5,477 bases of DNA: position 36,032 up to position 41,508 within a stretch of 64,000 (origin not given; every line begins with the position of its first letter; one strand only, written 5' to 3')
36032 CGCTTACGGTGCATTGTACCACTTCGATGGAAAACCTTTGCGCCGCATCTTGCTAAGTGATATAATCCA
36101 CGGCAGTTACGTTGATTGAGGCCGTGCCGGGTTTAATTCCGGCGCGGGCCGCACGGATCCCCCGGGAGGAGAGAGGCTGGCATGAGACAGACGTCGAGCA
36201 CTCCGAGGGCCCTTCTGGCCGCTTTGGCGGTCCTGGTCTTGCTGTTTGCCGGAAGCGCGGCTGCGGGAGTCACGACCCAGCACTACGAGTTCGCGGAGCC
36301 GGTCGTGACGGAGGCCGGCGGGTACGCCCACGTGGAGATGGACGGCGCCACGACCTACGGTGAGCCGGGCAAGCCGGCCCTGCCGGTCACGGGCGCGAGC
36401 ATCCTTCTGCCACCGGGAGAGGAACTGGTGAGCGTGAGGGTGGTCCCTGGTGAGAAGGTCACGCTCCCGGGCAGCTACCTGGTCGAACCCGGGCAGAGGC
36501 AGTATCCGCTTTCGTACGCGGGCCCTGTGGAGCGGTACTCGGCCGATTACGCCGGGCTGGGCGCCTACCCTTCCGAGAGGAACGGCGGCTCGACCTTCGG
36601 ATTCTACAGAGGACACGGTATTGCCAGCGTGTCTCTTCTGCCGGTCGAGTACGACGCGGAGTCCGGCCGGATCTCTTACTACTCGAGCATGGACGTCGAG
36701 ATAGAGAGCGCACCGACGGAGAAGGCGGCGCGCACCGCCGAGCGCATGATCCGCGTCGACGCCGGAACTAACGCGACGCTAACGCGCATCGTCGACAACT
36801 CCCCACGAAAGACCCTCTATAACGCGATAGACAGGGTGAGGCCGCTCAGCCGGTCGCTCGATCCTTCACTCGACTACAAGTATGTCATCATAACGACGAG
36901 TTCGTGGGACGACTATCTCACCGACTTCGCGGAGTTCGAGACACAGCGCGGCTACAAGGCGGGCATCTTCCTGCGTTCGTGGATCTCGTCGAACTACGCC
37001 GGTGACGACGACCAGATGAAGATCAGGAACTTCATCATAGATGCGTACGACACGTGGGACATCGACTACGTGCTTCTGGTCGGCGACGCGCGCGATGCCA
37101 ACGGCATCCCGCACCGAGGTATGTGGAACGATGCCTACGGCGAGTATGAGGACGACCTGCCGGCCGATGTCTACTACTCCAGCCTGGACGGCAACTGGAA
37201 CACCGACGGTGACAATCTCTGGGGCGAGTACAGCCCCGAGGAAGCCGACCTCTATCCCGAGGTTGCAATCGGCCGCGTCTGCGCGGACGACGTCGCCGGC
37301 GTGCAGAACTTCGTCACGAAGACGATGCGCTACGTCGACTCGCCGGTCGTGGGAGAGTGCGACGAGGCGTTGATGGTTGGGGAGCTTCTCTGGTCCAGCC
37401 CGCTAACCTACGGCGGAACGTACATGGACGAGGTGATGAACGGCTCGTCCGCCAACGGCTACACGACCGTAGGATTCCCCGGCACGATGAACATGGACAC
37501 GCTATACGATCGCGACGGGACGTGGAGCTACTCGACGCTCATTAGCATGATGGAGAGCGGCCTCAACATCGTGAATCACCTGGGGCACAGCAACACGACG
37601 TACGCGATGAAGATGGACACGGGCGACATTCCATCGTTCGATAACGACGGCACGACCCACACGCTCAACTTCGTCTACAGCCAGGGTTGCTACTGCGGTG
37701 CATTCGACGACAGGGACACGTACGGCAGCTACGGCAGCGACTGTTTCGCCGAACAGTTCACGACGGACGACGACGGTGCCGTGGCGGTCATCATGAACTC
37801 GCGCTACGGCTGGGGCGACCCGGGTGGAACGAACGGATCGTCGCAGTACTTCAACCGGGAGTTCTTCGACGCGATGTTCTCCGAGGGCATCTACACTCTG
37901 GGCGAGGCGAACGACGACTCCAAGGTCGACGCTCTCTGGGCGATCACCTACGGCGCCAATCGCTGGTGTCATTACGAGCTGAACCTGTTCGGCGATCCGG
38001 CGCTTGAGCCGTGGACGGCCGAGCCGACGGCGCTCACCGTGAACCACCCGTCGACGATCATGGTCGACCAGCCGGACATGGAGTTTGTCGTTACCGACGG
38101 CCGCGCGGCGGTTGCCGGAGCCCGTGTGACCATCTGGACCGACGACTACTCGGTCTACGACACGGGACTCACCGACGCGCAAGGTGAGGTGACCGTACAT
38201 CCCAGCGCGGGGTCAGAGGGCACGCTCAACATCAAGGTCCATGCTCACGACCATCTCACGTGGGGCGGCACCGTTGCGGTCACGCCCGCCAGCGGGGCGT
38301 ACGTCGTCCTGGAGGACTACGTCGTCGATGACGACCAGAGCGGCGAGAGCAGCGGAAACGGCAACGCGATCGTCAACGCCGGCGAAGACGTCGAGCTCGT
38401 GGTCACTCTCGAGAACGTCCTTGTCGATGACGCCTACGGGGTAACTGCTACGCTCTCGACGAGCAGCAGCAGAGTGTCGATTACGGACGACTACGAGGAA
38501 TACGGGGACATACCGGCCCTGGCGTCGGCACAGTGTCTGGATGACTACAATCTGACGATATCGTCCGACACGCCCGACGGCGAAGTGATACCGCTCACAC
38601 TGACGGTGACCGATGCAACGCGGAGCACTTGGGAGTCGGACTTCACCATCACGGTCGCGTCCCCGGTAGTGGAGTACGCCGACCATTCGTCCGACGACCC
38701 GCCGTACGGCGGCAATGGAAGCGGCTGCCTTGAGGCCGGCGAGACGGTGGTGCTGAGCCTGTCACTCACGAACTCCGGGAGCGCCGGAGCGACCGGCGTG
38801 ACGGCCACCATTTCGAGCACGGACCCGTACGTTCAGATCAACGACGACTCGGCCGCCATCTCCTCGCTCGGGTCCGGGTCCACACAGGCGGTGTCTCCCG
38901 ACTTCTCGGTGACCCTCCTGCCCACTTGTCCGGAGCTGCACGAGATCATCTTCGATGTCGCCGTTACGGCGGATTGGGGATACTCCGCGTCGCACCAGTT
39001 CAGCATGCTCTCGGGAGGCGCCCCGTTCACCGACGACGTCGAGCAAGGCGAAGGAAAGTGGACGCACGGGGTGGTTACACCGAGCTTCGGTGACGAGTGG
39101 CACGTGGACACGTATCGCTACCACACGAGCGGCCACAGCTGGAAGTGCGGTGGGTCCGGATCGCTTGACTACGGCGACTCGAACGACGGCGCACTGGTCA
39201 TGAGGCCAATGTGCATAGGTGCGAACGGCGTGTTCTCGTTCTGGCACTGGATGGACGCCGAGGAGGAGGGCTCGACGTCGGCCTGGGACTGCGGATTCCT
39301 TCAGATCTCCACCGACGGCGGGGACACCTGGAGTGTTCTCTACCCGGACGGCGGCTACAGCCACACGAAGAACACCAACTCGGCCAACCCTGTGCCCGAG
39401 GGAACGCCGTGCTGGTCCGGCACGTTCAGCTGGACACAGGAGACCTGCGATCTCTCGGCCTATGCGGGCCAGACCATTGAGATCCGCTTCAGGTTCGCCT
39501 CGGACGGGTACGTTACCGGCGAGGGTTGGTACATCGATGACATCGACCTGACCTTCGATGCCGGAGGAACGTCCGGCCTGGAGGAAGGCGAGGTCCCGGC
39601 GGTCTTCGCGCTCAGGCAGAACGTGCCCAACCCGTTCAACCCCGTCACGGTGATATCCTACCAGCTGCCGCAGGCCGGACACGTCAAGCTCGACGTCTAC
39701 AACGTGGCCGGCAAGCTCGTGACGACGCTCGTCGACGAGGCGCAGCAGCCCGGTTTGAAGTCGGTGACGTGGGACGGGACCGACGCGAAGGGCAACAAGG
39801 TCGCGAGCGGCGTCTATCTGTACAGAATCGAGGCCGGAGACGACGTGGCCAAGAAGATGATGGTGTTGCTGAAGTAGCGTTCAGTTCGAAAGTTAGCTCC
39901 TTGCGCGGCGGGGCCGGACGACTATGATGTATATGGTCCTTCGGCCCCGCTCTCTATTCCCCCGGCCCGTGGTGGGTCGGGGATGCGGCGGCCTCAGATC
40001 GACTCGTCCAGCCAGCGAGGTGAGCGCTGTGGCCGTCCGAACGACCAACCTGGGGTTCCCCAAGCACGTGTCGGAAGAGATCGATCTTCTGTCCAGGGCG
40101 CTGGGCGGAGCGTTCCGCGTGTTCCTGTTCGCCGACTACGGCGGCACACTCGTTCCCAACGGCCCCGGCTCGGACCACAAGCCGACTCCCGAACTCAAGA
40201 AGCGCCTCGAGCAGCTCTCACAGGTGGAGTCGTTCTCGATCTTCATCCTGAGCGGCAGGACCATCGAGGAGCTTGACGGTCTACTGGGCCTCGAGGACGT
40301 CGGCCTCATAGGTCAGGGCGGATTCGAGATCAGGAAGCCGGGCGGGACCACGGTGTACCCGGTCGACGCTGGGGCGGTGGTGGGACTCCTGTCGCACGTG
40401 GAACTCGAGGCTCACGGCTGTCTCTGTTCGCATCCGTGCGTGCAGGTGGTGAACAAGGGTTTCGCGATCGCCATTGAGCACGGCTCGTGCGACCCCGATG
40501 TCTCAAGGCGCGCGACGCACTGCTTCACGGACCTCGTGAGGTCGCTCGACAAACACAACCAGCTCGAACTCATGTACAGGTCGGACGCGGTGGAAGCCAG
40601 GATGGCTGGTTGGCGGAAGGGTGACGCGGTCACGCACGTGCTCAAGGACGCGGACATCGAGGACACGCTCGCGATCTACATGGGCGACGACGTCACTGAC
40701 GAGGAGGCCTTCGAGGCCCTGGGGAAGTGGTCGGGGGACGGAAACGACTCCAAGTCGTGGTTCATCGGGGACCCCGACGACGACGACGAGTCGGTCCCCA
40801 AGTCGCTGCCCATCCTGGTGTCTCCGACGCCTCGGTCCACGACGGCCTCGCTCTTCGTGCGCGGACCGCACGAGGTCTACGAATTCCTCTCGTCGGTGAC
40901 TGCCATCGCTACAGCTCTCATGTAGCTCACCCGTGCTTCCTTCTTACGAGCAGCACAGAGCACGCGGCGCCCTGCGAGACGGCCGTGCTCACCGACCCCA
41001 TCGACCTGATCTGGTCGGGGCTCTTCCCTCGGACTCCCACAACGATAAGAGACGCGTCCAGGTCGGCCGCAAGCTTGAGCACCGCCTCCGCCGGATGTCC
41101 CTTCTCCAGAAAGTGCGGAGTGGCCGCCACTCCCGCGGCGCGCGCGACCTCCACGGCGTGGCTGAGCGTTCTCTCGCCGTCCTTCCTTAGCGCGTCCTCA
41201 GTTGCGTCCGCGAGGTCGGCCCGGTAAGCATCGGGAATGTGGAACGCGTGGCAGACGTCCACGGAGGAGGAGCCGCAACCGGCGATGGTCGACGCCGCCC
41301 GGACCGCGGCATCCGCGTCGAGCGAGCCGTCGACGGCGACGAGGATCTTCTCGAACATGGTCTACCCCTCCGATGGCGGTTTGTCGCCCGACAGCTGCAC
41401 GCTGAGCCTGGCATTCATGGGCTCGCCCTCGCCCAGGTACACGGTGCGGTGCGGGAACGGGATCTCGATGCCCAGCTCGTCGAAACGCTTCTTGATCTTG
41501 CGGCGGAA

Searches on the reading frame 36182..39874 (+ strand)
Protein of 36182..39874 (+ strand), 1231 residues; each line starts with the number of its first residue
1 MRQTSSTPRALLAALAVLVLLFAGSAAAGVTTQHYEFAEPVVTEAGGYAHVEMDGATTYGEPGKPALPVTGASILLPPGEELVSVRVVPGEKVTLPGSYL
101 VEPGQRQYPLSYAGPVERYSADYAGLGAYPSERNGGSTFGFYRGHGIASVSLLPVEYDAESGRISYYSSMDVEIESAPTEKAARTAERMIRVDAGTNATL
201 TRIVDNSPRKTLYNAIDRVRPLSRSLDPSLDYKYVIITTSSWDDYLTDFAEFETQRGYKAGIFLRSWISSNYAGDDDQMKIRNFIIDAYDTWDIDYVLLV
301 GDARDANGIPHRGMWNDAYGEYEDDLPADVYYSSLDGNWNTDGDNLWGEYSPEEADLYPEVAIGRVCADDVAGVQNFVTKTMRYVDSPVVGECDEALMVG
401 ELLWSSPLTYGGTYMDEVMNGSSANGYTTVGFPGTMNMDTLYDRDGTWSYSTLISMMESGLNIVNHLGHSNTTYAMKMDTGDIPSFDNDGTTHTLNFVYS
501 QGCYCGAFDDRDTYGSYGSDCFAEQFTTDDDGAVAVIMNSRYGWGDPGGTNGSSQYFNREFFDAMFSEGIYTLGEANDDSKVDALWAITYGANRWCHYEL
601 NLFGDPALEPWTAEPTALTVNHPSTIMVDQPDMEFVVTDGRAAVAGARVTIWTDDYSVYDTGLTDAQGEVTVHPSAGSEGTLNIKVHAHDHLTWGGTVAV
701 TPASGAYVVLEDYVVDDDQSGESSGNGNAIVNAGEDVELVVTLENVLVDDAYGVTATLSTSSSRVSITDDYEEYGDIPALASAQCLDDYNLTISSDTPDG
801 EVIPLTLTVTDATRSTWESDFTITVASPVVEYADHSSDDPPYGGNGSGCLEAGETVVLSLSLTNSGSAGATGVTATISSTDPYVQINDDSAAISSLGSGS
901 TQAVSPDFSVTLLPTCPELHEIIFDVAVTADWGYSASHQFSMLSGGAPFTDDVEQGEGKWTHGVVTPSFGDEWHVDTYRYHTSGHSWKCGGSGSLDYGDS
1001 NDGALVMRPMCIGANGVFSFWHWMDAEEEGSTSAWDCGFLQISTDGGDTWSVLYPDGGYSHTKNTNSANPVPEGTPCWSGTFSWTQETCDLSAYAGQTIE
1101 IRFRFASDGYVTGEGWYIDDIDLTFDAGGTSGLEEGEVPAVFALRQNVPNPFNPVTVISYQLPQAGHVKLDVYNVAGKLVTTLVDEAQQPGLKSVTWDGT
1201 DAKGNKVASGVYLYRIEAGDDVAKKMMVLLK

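Call 44: search_protein_families(library=pfam, max_evalue=0.00001, proteins=[window:36182-39874:+])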
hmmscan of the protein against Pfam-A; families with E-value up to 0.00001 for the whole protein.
window:36182-39874:+ (1231 aa): 3 families
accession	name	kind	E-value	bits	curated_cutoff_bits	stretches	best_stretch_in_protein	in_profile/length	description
PF01364.23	Peptidase_C25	-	4.3e-59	201.1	23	1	234-609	1-373/374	Peptidase family C25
PF20773.4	InhA-like_MAM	-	9.9e-12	45.2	26.9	1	1016-1126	65-165/191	Immune inhibitor A-like, MAM domain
PF13860.13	FlgD_ig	-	1.1e-11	45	27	1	1162-1219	19-76/79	FlgD Ig-like domain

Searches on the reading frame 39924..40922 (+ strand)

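Call 44: search_protein_families(library=pfam, max_evalue=0.00001, proteins=[window:39924-40922:+])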
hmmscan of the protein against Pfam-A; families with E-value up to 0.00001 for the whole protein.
window:39924-40922:+ (333 aa): 1 family
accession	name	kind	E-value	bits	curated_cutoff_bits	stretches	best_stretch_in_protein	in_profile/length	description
PF02358.22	Trehalose_PPase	-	6e-27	94.7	27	1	69-268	1-205/235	Trehalose-phosphatase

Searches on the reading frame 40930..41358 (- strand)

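Call 44: search_protein_families(library=pfam, max_evalue=0.00001, proteins=[window:40930-41358:-])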
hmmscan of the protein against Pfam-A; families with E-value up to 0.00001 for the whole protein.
window:40930-41358:- (143 aa): 1 family
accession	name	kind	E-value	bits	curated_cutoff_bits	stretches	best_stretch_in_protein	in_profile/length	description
PF00582.32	Usp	-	8.8e-25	88.3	24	1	1-139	1-141/141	Universal stress protein family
